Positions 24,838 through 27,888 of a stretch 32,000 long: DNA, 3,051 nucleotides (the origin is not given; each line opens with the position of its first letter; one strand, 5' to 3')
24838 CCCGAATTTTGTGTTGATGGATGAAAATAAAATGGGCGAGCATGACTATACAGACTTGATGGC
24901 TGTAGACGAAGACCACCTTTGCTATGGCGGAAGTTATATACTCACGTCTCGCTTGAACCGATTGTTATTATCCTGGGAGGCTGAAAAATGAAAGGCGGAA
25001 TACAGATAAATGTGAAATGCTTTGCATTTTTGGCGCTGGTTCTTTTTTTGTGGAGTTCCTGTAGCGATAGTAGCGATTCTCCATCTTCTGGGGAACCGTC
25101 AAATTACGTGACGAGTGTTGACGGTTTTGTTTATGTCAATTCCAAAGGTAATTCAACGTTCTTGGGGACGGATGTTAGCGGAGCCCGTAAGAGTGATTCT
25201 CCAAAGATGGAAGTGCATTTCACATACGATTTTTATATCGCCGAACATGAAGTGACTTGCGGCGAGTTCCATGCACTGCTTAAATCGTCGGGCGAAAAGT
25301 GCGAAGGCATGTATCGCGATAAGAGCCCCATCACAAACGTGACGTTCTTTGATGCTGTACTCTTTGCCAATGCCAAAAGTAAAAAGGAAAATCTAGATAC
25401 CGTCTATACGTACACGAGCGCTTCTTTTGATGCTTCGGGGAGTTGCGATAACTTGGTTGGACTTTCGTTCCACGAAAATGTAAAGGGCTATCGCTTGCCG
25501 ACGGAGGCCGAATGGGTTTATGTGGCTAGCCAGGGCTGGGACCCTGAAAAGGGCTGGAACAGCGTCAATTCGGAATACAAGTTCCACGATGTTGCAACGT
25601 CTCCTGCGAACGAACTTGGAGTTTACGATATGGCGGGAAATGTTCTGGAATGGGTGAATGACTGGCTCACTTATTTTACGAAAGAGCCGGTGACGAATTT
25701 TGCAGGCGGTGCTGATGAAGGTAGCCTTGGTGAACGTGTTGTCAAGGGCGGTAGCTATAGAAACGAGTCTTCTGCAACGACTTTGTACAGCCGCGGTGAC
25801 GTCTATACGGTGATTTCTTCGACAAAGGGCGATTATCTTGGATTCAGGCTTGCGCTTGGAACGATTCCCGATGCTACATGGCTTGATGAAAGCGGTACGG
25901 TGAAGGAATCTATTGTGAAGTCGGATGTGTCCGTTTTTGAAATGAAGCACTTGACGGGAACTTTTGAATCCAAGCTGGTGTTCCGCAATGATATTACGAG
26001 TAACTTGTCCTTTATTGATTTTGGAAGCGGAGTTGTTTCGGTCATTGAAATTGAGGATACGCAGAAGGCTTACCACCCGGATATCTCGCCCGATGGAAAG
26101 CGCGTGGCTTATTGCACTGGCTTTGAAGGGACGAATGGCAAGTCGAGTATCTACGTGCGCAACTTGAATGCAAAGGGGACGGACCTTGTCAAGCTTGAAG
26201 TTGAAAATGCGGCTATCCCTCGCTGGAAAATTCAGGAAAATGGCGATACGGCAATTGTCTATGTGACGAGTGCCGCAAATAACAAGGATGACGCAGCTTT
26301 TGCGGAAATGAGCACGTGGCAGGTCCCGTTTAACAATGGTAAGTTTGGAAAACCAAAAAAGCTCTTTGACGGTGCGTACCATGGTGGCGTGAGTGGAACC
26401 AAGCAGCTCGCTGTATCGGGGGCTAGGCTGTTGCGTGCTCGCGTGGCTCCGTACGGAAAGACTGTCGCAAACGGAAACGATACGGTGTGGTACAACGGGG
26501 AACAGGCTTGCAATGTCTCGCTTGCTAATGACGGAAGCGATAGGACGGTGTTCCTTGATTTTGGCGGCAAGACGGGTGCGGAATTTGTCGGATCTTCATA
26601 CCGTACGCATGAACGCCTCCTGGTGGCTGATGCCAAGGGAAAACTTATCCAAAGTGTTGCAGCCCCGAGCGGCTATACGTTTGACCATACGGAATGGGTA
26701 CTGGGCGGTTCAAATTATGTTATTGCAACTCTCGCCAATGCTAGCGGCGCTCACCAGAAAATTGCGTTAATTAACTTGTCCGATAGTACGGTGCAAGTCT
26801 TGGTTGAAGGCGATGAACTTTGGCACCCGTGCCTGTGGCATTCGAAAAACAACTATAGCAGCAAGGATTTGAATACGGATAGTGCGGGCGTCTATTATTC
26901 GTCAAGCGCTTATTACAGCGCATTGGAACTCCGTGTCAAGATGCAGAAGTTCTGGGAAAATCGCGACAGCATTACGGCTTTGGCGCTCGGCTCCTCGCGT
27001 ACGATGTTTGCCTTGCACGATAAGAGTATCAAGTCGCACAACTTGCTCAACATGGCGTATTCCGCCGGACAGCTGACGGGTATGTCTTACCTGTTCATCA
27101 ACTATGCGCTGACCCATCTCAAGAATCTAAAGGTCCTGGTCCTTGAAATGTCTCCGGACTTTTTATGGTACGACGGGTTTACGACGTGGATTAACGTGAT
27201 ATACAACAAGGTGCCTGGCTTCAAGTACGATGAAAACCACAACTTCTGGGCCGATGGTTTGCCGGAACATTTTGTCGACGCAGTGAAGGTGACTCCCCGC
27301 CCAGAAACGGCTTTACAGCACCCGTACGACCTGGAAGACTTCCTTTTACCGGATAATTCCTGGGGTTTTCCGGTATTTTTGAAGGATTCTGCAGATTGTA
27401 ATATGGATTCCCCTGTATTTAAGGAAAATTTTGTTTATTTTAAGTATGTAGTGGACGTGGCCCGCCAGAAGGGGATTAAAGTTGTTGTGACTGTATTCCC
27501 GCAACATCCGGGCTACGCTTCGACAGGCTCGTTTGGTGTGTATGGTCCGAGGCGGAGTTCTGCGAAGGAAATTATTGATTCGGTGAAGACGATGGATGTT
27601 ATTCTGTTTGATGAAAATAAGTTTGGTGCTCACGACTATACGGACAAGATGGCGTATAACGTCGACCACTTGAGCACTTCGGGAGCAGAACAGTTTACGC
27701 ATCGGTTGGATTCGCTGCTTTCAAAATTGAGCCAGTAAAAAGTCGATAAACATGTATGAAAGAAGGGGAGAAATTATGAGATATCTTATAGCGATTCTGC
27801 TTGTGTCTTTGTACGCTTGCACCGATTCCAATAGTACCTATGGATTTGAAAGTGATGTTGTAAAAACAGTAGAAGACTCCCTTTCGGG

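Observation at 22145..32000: Tandem array of at least four paralogous ~100-kDa three-domain lipoprotein genes (FGE-like, beta-propeller, SGNH/DltD-like)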

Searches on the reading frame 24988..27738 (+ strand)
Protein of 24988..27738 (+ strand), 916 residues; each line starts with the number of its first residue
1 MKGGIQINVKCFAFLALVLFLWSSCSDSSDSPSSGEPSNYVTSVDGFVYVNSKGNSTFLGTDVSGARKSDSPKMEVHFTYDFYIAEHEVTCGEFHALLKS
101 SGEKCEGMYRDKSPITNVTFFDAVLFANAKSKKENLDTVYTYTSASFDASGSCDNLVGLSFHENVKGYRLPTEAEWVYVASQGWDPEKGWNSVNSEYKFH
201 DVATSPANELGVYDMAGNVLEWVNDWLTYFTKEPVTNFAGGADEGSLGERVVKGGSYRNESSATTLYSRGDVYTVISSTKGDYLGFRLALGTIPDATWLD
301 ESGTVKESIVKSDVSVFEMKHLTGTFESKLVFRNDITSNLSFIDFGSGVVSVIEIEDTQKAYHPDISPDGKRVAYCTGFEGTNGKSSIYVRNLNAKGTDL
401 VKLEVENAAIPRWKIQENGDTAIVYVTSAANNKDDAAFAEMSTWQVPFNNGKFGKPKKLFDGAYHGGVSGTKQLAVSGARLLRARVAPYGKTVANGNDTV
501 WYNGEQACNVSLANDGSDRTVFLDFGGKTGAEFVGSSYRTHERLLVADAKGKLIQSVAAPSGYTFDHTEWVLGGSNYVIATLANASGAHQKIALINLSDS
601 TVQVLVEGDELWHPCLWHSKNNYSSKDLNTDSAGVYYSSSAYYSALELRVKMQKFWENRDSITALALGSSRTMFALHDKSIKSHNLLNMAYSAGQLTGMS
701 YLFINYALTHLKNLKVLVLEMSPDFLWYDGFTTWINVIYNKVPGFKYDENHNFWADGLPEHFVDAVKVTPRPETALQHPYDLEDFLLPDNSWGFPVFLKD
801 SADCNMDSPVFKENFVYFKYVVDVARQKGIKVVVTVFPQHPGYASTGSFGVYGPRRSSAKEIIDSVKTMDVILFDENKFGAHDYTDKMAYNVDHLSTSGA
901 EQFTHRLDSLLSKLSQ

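Call 4: search_protein_families(library=pfam, proteins=[window:24988-27738:+], max_evalue=1)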
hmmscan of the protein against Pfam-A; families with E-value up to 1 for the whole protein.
window:24988-27738:+ (916 aa): 3 families
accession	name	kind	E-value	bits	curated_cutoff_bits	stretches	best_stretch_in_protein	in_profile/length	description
PF03781.23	FGE-sulfatase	-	5.5e-30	105.3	23.3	1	56-289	13-254/255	Sulfatase-modifying factor enzyme 1-like domain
PF07676.18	PD40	-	0.085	13.3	20.9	1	363-390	13-38/38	WD40-like Beta Propeller Repeat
PF05430.17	Methyltransf_30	-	0.1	13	22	1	85-147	31-94/124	S-adenosyl-L-methionine-dependent methyltransferase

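Call 5: search_protein_families(library=ncbifam, proteins=[window:24988-27738:+], max_evalue=1)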
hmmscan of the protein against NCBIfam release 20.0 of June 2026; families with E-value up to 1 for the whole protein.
window:24988-27738:+ (916 aa): 9 families
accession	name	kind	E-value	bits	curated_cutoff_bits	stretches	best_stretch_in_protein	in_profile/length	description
TIGR02171.1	Fb_sc_TIGR02171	subfamily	0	1520.6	544.35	1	9-915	1-912/912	TIGR02171 family lipoprotein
TIGR03525.2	GldK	equivalog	1.1e-10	41.4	350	2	197-289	308-404/408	T9SS ring complex lipoprotein PorK/GldK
NF051459.1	pyoverdine_PvdO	equivalog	1.2e-10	41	500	2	202-289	194-277/280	dihydropyoverdine dehydrogenase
TIGR03440.2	egtB_TIGR03440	equivalog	3.4e-07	29.7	360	1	50-260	174-387/413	ergothioneine biosynthesis protein EgtB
TIGR03524.1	GldJ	equivalog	1e-05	24.4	458.2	1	188-226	327-364/559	gliding motility lipoprotein GldJ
TIGR02800.1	propeller_TolB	equivalog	0.0015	17.6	343.15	1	337-414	170-243/418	Tol-Pal system beta propeller repeat protein TolB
TIGR03530.1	GldJ_short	equivalog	0.0016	17.5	382.9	1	204-226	294-316/396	gliding motility lipoprotein GldJ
TIGR04344.1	ovoA_Nterm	equivalog_domain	0.0028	16.6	400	1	163-231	315-388/444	5-histidylcysteine sulfoxide synthase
NF002183.0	PRK01029.1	equivalog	0.028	13.4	405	1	363-432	331-394/429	Tol-Pal system protein TolB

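Call 15: find_homologous_proteins(query=window:24988-27738:+, max_evalue=0.00001)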
Query window:24988-27738:+ (916 aa): 2327 proteins with E <= 0.00001 among 8000 candidates; the best 120 are listed.
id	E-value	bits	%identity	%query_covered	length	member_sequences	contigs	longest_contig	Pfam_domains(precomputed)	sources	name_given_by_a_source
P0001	0.0e+0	2103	99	100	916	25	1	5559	PF03781.23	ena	-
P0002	0.0e+0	1816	85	100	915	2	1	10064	PF03781.23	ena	-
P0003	0.0e+0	1775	83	99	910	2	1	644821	PF03781.23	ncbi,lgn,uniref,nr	ncbi:TIGR02171 family protein [Fibrobacter sp. UWB12]|uniref:TIGR02171 family lipoprotein n=1 Tax=Fi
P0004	0.0e+0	1752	81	100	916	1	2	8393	PF03781.23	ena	-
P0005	0.0e+0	1747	81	100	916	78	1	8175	PF03781.23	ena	-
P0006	0.0e+0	1727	80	99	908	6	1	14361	PF03781.23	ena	-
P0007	0.0e+0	1709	80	97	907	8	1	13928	PF03781.23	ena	-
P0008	0.0e+0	1704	79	100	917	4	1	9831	PF03781.23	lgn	-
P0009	0.0e+0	1693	78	100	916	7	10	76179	PF03781.23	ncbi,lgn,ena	-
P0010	0.0e+0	1653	77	99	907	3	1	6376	PF03781.23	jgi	-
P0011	0.0e+0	1652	77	99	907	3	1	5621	PF03781.23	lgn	-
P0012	0.0e+0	1613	76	98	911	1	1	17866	PF03781.23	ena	-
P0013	0.0e+0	1597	75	99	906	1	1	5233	PF03781.23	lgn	-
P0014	0.0e+0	1597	75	99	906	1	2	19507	PF03781.23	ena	-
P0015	0.0e+0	1549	73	99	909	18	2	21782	PF03781.23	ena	-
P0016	0.0e+0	1517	73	95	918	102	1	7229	PF03781.23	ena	-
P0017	0.0e+0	1514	69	99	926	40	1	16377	PF03781.23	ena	-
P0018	0.0e+0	1509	70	100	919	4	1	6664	PF03781.23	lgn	-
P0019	0.0e+0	1500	71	95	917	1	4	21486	PF03781.23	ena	-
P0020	0.0e+0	1498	71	97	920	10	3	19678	PF03781.23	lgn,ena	-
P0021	0.0e+0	1497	70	97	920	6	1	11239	PF03781.23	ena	-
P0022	0.0e+0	1493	69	100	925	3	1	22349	PF03781.23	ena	-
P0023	0.0e+0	1491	71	95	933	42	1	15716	PF26549.1,PF03781.23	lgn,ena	-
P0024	0.0e+0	1488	72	95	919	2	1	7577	PF03781.23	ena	-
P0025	0.0e+0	1485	69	100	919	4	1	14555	PF03781.23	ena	-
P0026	0.0e+0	1484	70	99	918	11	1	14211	PF03781.23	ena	-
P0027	0.0e+0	1475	69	99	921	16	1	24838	PF03781.23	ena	-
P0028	0.0e+0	1463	68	100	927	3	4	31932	PF03781.23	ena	-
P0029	0.0e+0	1460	68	100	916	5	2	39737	PF03781.23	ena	-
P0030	0.0e+0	1457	70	95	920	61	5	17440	PF03781.23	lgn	-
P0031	0.0e+0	1456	69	99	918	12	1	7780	PF03781.23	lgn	-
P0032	0.0e+0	1445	68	100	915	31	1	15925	PF03781.23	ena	-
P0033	0.0e+0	1442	70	99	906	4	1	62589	PF03781.23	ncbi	-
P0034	0.0e+0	1439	69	99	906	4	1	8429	PF03781.23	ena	-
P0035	0.0e+0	1412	66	100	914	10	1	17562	PF03781.23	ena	-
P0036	0.0e+0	1406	65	99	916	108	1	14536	PF03781.23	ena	-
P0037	0.0e+0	1398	66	98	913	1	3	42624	PF03781.23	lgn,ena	-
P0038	0.0e+0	1392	66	97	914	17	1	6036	PF03781.23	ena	-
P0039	0.0e+0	1392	66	100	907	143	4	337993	PF03781.23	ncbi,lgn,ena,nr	ncbi:MAG: TIGR02171 family protein [Fibrobacter sp.]|nr:TIGR02171 family protein [Fibrobacter sp.]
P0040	0.0e+0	1197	82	67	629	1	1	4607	PF03781.23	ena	-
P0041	0.0e+0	1149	56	99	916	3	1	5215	PF03781.23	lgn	-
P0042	0.0e+0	1146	55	99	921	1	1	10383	PF03781.23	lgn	-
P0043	0.0e+0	1136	54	99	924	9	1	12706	PF03781.23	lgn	-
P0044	0.0e+0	1126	55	98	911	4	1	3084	PF03781.23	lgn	-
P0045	0.0e+0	1114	54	99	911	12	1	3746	PF03781.23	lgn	-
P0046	0.0e+0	1111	56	97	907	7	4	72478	PF03781.23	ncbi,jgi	jgi:uncharacterized protein (TIGR02171 family)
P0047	0.0e+0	1107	55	99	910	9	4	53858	PF03781.23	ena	-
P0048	0.0e+0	1093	52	100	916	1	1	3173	PF03781.23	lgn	-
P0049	0.0e+0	1089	54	97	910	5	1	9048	PF03781.23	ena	-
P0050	0.0e+0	1086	54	97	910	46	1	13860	PF03781.23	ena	-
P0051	0.0e+0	1079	53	99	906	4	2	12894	PF03781.23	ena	-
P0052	0.0e+0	1067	55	95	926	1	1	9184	PF03781.23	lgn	-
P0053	0.0e+0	1059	53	95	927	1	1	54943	PF03781.23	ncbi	-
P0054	0.0e+0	1051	54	97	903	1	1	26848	PF03781.23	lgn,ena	-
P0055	0.0e+0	1051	53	99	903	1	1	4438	PF03781.23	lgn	-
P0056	0.0e+0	1034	52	99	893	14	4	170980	PF03781.23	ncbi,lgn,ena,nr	ncbi:MAG: TIGR02171 family protein [Fibrobacter sp.]|nr:TIGR02171 family protein [Fibrobacter sp.]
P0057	0.0e+0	1034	53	99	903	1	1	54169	PF03781.23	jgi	-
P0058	0.0e+0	1024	51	100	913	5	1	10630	PF07611.18,PF03781.23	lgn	-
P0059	0.0e+0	1021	51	99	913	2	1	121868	PF03781.23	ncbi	-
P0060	0.0e+0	1019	50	99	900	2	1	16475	PF03781.23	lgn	-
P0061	0.0e+0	1015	52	99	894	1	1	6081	PF03781.23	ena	-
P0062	0.0e+0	1015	53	95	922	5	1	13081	PF07611.18,PF03781.23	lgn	-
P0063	1.7e-296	1004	51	97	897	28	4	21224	PF03781.23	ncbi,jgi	jgi:uncharacterized protein (TIGR02171 family)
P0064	2.1e-295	1001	51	97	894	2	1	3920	PF03781.23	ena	-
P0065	6.7e-295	999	51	98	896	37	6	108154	PF03781.23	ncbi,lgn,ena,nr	ncbi:MAG: TIGR02171 family protein [Fibrobacter sp.]|nr:TIGR02171 family protein [Fibrobacter sp.]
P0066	7.0e-295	999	50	99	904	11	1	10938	PF03781.23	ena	-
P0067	5.1e-294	996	50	98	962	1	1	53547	PF03781.23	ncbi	-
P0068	1.1e-293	995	50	99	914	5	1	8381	PF03781.23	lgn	-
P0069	4.2e-293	993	51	97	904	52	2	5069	PF03781.23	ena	-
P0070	4.9e-293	993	51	98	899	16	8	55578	PF03781.23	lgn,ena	-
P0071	1.8e-292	991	54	92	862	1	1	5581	PF03781.23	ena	-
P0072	4.7e-292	990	50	97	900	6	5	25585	PF03781.23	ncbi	-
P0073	8.7e-292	989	50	99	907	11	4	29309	PF03781.23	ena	-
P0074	9.3e-292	989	51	97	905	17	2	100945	PF03781.23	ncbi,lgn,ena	-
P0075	2.3e-291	987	50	99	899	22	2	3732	PF03781.23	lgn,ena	-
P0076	5.2e-291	986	70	67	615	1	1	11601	PF03781.23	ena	-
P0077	3.2e-290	984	51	97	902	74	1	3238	PF03781.23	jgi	jgi:uncharacterized protein (TIGR02171 family)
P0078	4.0e-290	983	50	98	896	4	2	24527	PF03781.23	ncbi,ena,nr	ncbi:MAG: TIGR02171 family protein [Fibrobacter sp.]|nr:TIGR02171 family protein [Fibrobacter sp.]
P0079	6.5e-290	983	51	95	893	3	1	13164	PF03781.23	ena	-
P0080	1.1e-289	982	50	98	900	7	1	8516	PF03781.23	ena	-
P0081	1.2e-289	982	50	98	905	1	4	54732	PF03781.23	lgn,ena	-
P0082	1.3e-289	982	50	98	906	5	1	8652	PF03781.23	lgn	-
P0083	1.4e-289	981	49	97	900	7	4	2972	PF03781.23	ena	-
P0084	1.8e-289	981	50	99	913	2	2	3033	PF03781.23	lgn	-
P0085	3.4e-289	980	49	99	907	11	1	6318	PF03781.23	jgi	jgi:uncharacterized protein (TIGR02171 family)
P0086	4.8e-289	980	52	95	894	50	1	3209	PF03781.23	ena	-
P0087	5.8e-289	979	50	99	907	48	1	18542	PF03781.23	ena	-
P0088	1.3e-288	978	50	98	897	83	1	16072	PF03781.23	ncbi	-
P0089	2.8e-287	974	50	99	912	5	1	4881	PF03781.23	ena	-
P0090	9.2e-287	972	50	98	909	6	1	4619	PF03781.23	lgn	-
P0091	8.1e-286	969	50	99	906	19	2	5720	PF26549.1,PF03781.23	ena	-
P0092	2.7e-285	967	50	96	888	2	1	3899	PF03781.23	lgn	-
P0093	1.1e-284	965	50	99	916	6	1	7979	PF03781.23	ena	-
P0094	2.0e-284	964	49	99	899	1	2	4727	PF03781.23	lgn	-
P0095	2.5e-284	964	50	97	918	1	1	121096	PF03781.23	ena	-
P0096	4.3e-284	963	50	97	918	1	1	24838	PF03781.23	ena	-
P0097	5.8e-284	963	49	98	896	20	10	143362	PF03781.23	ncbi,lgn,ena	-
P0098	7.2e-284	963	49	99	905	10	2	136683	PF03781.23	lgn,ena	-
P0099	8.7e-284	962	50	97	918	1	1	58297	PF03781.23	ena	-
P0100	1.3e-283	962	50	97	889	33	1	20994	PF03781.23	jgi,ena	-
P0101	1.5e-283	961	49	99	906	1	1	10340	PF03781.23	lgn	-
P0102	2.4e-283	961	50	97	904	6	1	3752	PF03781.23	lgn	-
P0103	2.8e-283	961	51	98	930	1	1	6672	PF03781.23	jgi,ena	-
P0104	3.7e-283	960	50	98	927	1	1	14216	PF03781.23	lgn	-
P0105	5.1e-283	960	51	98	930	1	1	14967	PF03781.23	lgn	-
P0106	5.5e-283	960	50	97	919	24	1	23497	PF03781.23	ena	-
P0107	6.3e-283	959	49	97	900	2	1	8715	PF03781.23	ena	-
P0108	9.0e-283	959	50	99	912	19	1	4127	PF03781.23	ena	-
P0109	9.9e-283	959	49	99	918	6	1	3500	PF03781.23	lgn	-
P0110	1.2e-282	959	51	95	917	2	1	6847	PF03781.23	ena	-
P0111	1.4e-282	958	50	99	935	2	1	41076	PF03781.23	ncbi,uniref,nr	ncbi:MAG: TIGR02171 family protein [Fibrobacter sp.]|uniref:TIGR02171 family lipoprotein n=1 Tax=Fib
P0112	1.6e-282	958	50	98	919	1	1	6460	PF03781.23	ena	-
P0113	2.4e-282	957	50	98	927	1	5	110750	PF03781.23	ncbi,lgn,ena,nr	ncbi:MAG: TIGR02171 family protein [Fibrobacter sp.]|nr:TIGR02171 family protein [Fibrobacter sp.]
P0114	2.5e-282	957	50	98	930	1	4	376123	PF03781.23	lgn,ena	-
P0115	2.6e-282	957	49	98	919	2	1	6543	PF03781.23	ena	-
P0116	3.2e-282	957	49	99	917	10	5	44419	PF03781.23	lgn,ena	-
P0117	4.4e-282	957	52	95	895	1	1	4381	PF03781.23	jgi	jgi:uncharacterized protein (TIGR02171 family)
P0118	4.9e-282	956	50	95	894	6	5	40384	PF03781.23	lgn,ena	-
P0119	5.0e-282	956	51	97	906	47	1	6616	PF03781.23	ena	-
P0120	6.0e-282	956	50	98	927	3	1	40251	PF03781.23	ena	-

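Call 16: search_protein_families(library=pfam, proteins=[P0058, P0062, P0023, P0091], max_evalue=1)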
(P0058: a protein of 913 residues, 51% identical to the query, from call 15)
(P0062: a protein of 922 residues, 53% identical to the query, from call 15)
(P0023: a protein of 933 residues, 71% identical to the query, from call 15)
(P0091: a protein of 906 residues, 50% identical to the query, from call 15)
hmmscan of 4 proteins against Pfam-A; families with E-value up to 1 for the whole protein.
P0058 (913 aa): 3 families
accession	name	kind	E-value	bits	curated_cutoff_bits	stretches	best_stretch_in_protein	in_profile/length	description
PF03781.23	FGE-sulfatase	-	1e-22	81.5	23.3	1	49-288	4-254/255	Sulfatase-modifying factor enzyme 1-like domain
PF07611.17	DUF1574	-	1.2e-05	25.2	29.1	1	623-731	20-135/342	Protein of unknown function (DUF1574)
PF07676.18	PD40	-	0.2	12.1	20.9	1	360-389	11-38/38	WD40-like Beta Propeller Repeat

P0062 (922 aa): 3 families
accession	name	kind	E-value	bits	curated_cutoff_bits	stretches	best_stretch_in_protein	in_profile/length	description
PF03781.23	FGE-sulfatase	-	9.7e-23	81.6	23.3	1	75-303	12-254/255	Sulfatase-modifying factor enzyme 1-like domain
PF07611.17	DUF1574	-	1.4e-05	25.1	29.1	1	662-759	55-155/342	Protein of unknown function (DUF1574)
PF07676.18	PD40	-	0.18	12.2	20.9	1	377-391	13-27/38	WD40-like Beta Propeller Repeat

P0023 (933 aa): 2 families
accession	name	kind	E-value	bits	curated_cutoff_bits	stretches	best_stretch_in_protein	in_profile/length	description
PF03781.23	FGE-sulfatase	-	2.8e-30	106.2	23.3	1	72-306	11-254/255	Sulfatase-modifying factor enzyme 1-like domain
PF07676.18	PD40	-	0.01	16.2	20.9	1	379-407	12-38/38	WD40-like Beta Propeller Repeat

P0091 (906 aa): 2 families
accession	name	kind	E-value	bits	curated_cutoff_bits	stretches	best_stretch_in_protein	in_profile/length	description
PF03781.23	FGE-sulfatase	-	1.6e-23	84.1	23.3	1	52-283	10-254/255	Sulfatase-modifying factor enzyme 1-like domain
PF07676.18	PD40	-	0.02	15.3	20.9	1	356-384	12-38/38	WD40-like Beta Propeller Repeat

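Call 33: predict_structure(alignment_id=A3)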
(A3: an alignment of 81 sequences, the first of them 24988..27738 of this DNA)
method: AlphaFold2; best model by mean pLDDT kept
length: 916 residues; sequences in the alignment: 81
mean_pLDDT: 89.3   pTM: 0.80
mean pLDDT of the five models: 89.3, 88.4, 87.7, 86.8, 85.9
residues with pLDDT >= 90: 590; 70-90: 277; 50-70: 31; < 50: 18
segments of 3 or more residues with pLDDT < 50: 26-39
pLDDT, mean of each block of 10 residues (from residue 1): 65 82 51 41 89 96 81 95 96 85 57 89 95 94 79 78 93 97 93 88 93 94 90 92 71 90 87 74 92 89 76 85 91 91 87 83 94 93 91 89 95 88 94 91 95 95 92 91 92 92 92 90 94 95 95 96 93 91 92 95 92 94 88 86 89 96 97 96 97 91 97 97 89 86 94 94 92 78 91 84 88 95 97 97 92 91 94 96 95 95 98 91
secondary structure, 60 per line:
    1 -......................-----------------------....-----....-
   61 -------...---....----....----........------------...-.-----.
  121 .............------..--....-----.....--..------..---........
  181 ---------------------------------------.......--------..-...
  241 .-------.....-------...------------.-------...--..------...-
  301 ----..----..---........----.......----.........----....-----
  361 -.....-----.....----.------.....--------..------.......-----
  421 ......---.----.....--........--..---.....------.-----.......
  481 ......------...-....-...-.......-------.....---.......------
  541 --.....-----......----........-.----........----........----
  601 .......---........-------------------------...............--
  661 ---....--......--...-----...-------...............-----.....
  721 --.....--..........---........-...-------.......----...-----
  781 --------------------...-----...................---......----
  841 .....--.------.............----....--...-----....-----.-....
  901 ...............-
elements in order (helices of 4 or more, strands of 3 or more residues): H2-23 E47-50 E56-59 E74-77 E82-85 H91-97 H120-133 E144-147 E153-157 H173-180 E220-226 E238-241 E249-253 E284-286 E297-299 H316-323 E328-334 E339-344 E352-355 E362-366 E372-376 E388-392 E409-415 E421-426 H435-439 E442-449 E457-461 E474-486 E497-500 E506-512 E520-524 H528-534 E543-547 E553-558 E563-570 E577-584 E589-596 E601-607 E611-618 H644-658 E664-667 H670-675 E686-688 H696-710 E716-720 H723-727 H730-739 H743-750 H762-768 H809-827 E831-836 H841-845 H856-867 E872-875 H897-915
